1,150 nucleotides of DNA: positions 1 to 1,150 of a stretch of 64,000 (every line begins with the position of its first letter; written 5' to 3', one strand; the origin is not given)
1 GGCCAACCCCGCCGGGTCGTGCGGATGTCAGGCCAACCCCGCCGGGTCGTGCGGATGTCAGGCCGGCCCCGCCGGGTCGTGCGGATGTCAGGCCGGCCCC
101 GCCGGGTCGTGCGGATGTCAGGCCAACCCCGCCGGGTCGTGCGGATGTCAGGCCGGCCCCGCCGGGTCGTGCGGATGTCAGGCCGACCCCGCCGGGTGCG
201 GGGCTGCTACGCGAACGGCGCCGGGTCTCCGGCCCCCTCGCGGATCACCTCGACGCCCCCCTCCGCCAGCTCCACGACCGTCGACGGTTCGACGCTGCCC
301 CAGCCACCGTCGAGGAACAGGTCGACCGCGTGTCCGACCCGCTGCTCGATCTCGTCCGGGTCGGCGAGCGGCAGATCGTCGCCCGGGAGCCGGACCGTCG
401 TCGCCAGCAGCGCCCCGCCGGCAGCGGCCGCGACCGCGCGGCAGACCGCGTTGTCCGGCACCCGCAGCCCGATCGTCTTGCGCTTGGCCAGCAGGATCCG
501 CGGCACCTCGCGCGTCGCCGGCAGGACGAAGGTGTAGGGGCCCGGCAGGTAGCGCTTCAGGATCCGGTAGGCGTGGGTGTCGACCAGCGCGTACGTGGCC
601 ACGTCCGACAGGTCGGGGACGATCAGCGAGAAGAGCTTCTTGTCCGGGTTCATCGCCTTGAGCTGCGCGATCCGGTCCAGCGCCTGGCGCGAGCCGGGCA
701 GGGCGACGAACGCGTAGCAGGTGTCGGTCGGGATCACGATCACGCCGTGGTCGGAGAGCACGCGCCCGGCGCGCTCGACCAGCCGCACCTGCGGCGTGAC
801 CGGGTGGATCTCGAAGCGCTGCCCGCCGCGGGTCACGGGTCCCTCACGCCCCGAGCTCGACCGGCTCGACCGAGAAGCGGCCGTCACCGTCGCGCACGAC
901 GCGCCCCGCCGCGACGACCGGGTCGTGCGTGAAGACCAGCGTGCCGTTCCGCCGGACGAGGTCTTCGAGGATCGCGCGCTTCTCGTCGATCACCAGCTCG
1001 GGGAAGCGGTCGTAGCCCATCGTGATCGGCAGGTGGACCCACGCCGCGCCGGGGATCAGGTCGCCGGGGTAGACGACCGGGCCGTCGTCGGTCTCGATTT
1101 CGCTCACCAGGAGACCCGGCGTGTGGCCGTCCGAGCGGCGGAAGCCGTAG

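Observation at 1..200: A 30-bp tandem repeat array with an ordered two-variant pattern at the window edge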

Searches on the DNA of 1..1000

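Call 25: search_rna_families(source=window, start=1, end=1000, threshold=evalue, max_evalue=10)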
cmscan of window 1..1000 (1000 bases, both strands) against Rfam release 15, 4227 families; matches with E-value up to 10: 8.
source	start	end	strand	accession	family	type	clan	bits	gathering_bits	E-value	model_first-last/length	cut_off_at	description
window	335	378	-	RF03934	mir-m107-1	Gene; miRNA;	-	19.2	83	1.3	1-65/65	no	mir-m107-1 microRNA precursor family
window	335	378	+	RF03934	mir-m107-1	Gene; miRNA;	-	19.1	83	1.4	1-65/65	no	mir-m107-1 microRNA precursor family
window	92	144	+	RF03221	mir-6715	Gene; miRNA;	-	18.9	82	1.5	1-57/57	no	mir-6715 microRNA precursor family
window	140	194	-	RF03397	mir-1234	Gene; miRNA;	-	18.3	70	4.9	1-57/57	no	mir-1234 microRNA precursor family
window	311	377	+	RF03143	S15-Halobacteria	Cis-reg; leader;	CL00121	18.2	49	0.79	1-66/66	no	S15-Halobacteria ribosomal protein leader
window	259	315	-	RF00523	Prion_pknot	Cis-reg;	-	17.8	39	1.8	1-40/40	no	Prion pseudoknot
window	80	134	-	RF03397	mir-1234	Gene; miRNA;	-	17.6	70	6.9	1-57/57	no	mir-1234 microRNA precursor family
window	780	823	+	RF04025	mir-7964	Gene; miRNA;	-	15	80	9.3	1-51/51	no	mir-7964 microRNA precursor family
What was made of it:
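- Tried and rejected: Rfam at E up to 10 gave only sub-threshold miRNA-type noise (call 25).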

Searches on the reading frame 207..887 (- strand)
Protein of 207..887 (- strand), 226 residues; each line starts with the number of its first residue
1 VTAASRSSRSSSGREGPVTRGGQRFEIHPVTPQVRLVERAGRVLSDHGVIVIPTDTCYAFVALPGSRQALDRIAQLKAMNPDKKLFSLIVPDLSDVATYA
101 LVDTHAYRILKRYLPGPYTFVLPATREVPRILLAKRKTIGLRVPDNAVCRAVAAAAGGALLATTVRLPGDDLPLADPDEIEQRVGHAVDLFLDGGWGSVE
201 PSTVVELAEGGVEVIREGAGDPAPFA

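Call 6: find_encoding_contigs(protein=window:207-887:-, flank=10000, max_places=10)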
Protein window:207-887:- (226 aa): no gene with exactly this product is on record in the collection.

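Call 8: find_encoding_contigs(protein=window:210-836:-, flank=10000, max_places=10)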
Protein seq(209 aa) (209 aa): 2 contigs read that carry it; 2 places shown.
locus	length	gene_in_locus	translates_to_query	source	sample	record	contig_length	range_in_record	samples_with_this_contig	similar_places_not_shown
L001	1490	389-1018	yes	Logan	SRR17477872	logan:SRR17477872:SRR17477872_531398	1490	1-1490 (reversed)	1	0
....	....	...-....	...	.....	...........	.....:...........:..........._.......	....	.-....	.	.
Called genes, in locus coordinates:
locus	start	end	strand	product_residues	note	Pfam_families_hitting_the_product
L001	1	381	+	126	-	?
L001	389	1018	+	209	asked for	PF01300:Sua5_yciO_yrdC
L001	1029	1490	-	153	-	?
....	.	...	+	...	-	?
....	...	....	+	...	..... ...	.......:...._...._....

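Call 15: find_encoding_contigs(protein=window:210-836:-, flank=4000, max_places=3)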
Protein seq(209 aa) (209 aa): 2 contigs read that carry it; 2 places shown.
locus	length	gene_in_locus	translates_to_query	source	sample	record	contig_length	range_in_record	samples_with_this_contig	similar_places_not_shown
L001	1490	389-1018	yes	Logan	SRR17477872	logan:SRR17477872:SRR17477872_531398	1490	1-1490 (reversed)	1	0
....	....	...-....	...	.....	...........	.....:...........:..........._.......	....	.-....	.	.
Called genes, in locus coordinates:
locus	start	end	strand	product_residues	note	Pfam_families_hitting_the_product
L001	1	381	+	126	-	?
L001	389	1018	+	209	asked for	PF01300:Sua5_yciO_yrdC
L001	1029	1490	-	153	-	?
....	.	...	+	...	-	?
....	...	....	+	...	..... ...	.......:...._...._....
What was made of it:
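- Tried and rejected: The exact YciO protein is on a 3.27 Mb NCBI/ENA contig, but that contig could not be read (calls 8, 15).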

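Call 16: list_cluster_members(proteins=[window:210-836:-])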
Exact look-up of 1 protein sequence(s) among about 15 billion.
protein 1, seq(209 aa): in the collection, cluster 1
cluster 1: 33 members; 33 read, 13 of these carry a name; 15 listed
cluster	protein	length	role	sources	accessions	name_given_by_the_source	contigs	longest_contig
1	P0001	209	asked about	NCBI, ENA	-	-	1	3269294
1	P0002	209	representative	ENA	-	-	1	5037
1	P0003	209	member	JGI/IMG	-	tRNA threonylcarbamoyl adenosine modification protein (Sua5/YciO/YrdC/YwlC family)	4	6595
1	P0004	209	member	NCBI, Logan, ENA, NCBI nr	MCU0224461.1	MAG: L-threonylcarbamoyladenylate synthase [Acidobacteria bacterium] | L-threonylcarbamoyladenylate synthase [Acidobacteriota bacterium]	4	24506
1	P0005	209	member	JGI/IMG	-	tRNA threonylcarbamoyl adenosine modification protein (Sua5/YciO/YrdC/YwlC family)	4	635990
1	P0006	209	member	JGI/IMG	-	tRNA threonylcarbamoyl adenosine modification protein (Sua5/YciO/YrdC/YwlC family)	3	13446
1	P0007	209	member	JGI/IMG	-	tRNA threonylcarbamoyl adenosine modification protein (Sua5/YciO/YrdC/YwlC family)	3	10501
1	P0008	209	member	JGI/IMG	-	tRNA threonylcarbamoyl adenosine modification protein (Sua5/YciO/YrdC/YwlC family)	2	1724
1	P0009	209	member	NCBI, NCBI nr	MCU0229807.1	MAG: L-threonylcarbamoyladenylate synthase [Acidobacteria bacterium] | L-threonylcarbamoyladenylate synthase [Acidobacteriota bacterium]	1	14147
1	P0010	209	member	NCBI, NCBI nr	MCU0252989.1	MAG: L-threonylcarbamoyladenylate synthase [Acidobacteria bacterium] | L-threonylcarbamoyladenylate synthase [Acidobacteriota bacterium]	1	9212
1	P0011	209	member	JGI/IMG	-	tRNA threonylcarbamoyl adenosine modification protein (Sua5/YciO/YrdC/YwlC family)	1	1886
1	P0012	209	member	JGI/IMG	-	tRNA threonylcarbamoyl adenosine modification protein (Sua5/YciO/YrdC/YwlC family)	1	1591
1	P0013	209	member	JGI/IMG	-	tRNA threonylcarbamoyl adenosine modification protein (Sua5/YciO/YrdC/YwlC family)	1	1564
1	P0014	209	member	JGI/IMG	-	tRNA threonylcarbamoyl adenosine modification protein (Sua5/YciO/YrdC/YwlC family)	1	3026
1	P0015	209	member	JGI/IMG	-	tRNA threonylcarbamoyl adenosine modification protein (Sua5/YciO/YrdC/YwlC family)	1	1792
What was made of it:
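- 207..836 (-): YciO/TsaC-family gene (L-threonylcarbamoyladenylate synthase-like, 209 aa), stop TAG at 209-207. The array lies in its 3' flank. Call 16 (cluster names; Acidobacteriota MAGs).
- Checked: Whether the array continues past coordinate 1 could not be checked, because the source contig could not be retrieved (3.27 Mb, NCBI/ENA; calls 8, 15, 16).
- The source contig is 3.27 Mb (call 16), which suggests long reads able to span 200 bp.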

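Call 19: find_encoding_contigs(protein=P0005, flank=6000, max_places=6)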
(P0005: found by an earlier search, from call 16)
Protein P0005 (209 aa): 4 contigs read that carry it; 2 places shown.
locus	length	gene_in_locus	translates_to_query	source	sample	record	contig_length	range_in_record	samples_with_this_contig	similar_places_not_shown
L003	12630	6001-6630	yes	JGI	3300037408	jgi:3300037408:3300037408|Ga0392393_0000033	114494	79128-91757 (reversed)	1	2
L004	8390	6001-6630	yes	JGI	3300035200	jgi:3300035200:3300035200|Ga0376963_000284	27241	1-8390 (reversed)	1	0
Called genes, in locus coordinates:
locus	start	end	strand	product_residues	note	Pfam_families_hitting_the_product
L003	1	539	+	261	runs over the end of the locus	PF08543:Phos_pyr_kin (faint)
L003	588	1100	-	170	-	-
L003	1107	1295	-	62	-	-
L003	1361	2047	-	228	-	PF13505:OMP_b-brl (weak), PF03922:OmpW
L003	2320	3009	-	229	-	PF13505:OMP_b-brl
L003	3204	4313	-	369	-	PF02350:Epimerase_2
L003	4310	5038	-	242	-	PF00730:HhH-GPD, PF00633:HHH (weak)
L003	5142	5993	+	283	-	PF00753:Lactamase_B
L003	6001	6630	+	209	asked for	PF01300:Sua5_yciO_yrdC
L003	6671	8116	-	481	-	PF01565:FAD_binding_4, PF02913:FAD-oxidase_C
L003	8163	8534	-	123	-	PF10719:ComFB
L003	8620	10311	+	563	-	PF02366:PMT, PF13231:PMT_2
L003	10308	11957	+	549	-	PF02366:PMT (weak), PF13231:PMT_2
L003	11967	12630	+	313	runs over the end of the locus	PF00512:HisKA, PF02518:HATPase_c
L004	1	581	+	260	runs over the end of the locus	PF08543:Phos_pyr_kin (faint)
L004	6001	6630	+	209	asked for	PF01300:Sua5_yciO_yrdC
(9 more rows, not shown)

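Call 20: find_encoding_contigs(protein=P0004, flank=6000, max_places=6)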
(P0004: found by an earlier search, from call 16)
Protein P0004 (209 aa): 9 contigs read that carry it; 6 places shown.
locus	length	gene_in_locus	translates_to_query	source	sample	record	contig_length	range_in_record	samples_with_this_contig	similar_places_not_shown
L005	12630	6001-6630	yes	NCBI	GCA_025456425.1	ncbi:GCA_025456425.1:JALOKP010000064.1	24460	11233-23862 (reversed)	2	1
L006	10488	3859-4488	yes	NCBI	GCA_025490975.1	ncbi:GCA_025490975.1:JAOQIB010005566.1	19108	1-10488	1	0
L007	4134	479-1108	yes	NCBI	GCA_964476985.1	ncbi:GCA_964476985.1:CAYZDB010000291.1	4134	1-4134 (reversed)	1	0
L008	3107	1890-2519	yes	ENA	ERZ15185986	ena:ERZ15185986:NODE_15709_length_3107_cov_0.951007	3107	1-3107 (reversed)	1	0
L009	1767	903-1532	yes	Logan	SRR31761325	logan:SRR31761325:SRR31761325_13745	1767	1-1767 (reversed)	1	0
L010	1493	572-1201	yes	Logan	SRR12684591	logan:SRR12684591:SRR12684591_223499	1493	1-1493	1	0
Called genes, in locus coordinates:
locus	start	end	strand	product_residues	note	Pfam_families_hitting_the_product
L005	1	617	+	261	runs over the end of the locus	PF08543:Phos_pyr_kin (faint)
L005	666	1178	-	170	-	-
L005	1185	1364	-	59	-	-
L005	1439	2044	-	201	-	PF13505:OMP_b-brl (weak), PF03922:OmpW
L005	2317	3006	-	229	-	PF13505:OMP_b-brl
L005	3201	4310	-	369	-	PF02350:Epimerase_2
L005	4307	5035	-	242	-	PF00730:HhH-GPD, PF00633:HHH (weak)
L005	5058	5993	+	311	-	PF00753:Lactamase_B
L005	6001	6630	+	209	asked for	PF01300:Sua5_yciO_yrdC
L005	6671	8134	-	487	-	PF01565:FAD_binding_4, PF02913:FAD-oxidase_C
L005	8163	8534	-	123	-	PF10719:ComFB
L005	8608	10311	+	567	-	PF02366:PMT, PF13231:PMT_2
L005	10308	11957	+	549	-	PF02366:PMT (weak), PF13231:PMT_2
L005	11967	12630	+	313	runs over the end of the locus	PF00512:HisKA, PF02518:HATPase_c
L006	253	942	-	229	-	PF13505:OMP_b-brl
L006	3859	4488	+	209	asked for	PF01300:Sua5_yciO_yrdC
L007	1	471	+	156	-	?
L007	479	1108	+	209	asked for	PF01300:Sua5_yciO_yrdC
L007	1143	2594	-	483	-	PF01565:FAD_binding_4, PF02913:FAD-oxidase_C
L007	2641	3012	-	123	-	PF10719:ComFB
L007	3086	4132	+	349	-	?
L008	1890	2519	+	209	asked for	PF01300:Sua5_yciO_yrdC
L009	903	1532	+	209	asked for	PF01300:Sua5_yciO_yrdC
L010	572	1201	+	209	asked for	PF01300:Sua5_yciO_yrdC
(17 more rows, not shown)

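Call 36: find_encoding_contigs(protein=P0008, flank=6000, max_places=6)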
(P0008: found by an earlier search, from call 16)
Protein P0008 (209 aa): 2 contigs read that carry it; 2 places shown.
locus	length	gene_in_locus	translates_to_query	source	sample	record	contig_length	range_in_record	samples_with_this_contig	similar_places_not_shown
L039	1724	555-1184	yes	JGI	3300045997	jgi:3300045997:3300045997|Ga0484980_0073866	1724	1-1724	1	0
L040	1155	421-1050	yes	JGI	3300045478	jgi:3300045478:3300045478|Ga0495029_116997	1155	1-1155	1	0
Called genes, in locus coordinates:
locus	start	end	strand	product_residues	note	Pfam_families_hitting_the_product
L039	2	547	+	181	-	?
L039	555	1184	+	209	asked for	PF01300:Sua5_yciO_yrdC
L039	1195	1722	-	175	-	?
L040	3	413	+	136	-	?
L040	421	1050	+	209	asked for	PF01300:Sua5_yciO_yrdC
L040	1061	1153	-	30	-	?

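Call 37: find_encoding_contigs(protein=P0002, flank=6000, max_places=6)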
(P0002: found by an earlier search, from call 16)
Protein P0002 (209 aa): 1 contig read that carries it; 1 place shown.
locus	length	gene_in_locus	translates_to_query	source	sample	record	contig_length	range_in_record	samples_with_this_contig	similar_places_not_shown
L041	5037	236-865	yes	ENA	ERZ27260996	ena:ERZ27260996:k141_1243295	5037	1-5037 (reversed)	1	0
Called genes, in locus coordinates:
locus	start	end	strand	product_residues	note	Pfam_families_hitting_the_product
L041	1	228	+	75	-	?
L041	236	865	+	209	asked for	PF01300:Sua5_yciO_yrdC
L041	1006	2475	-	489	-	PF01565:FAD_binding_4, PF02913:FAD-oxidase_C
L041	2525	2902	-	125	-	PF10719:ComFB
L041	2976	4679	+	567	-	PF02366:PMT, PF13231:PMT_2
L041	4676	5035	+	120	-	?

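Call 44: find_encoding_contigs(protein=P0003, flank=3000, max_places=8)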
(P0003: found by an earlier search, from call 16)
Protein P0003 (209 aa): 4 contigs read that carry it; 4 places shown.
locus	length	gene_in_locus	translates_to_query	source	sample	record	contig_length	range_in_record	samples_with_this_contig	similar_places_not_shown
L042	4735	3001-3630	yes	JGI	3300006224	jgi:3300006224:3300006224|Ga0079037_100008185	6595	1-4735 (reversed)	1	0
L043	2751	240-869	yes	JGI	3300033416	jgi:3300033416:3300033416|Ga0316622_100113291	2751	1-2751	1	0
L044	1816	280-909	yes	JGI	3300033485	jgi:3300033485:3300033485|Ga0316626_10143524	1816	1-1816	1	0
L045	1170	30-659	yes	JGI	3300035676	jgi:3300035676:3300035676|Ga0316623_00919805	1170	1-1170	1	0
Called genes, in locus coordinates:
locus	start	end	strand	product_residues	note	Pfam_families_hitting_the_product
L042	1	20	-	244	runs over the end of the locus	PF13505:OMP_b-brl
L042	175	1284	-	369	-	PF02350:Epimerase_2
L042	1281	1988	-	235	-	PF00730:HhH-GPD, PF00633:HHH (weak)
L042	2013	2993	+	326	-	PF00753:Lactamase_B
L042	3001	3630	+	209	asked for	PF01300:Sua5_yciO_yrdC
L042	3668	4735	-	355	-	?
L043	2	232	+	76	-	?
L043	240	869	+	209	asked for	PF01300:Sua5_yciO_yrdC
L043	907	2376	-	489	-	PF01565:FAD_binding_4, PF02913:FAD-oxidase_C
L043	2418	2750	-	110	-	?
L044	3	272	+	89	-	?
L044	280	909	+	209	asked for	PF01300:Sua5_yciO_yrdC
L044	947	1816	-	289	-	?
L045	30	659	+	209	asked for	PF01300:Sua5_yciO_yrdC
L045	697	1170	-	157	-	?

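Call 45: find_encoding_contigs(protein=P0006, flank=3000, max_places=8)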
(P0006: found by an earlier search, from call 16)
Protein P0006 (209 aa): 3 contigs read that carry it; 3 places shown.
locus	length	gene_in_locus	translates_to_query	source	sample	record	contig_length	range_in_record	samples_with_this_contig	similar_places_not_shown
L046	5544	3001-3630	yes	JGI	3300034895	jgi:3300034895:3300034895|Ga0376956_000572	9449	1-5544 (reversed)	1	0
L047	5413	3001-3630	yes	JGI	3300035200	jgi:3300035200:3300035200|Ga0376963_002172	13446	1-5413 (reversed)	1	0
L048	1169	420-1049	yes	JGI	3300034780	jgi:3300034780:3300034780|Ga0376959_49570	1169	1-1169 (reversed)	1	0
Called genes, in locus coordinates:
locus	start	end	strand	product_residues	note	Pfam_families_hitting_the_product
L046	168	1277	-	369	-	PF02350:Epimerase_2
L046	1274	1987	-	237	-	PF00730:HhH-GPD, PF00633:HHH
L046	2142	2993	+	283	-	PF00753:Lactamase_B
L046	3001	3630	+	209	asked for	PF01300:Sua5_yciO_yrdC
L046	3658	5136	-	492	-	PF01565:FAD_binding_4, PF02913:FAD-oxidase_C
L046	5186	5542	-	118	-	?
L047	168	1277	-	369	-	PF02350:Epimerase_2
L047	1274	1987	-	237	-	PF00730:HhH-GPD, PF00633:HHH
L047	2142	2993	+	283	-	PF00753:Lactamase_B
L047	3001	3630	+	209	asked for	PF01300:Sua5_yciO_yrdC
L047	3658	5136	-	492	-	PF01565:FAD_binding_4, PF02913:FAD-oxidase_C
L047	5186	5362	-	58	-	PF10719:ComFB (weak)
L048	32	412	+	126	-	-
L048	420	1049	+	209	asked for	PF01300:Sua5_yciO_yrdC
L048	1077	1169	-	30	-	?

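Call 56: find_encoding_contigs(protein=P0013, flank=3000, max_places=8)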
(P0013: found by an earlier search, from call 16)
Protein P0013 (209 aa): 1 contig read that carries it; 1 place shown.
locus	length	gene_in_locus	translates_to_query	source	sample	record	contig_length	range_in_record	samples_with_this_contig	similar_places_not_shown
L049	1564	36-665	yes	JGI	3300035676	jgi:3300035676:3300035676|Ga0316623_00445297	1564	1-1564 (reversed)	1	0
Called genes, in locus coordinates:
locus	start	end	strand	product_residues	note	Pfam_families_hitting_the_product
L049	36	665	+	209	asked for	PF01300:Sua5_yciO_yrdC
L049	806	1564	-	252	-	?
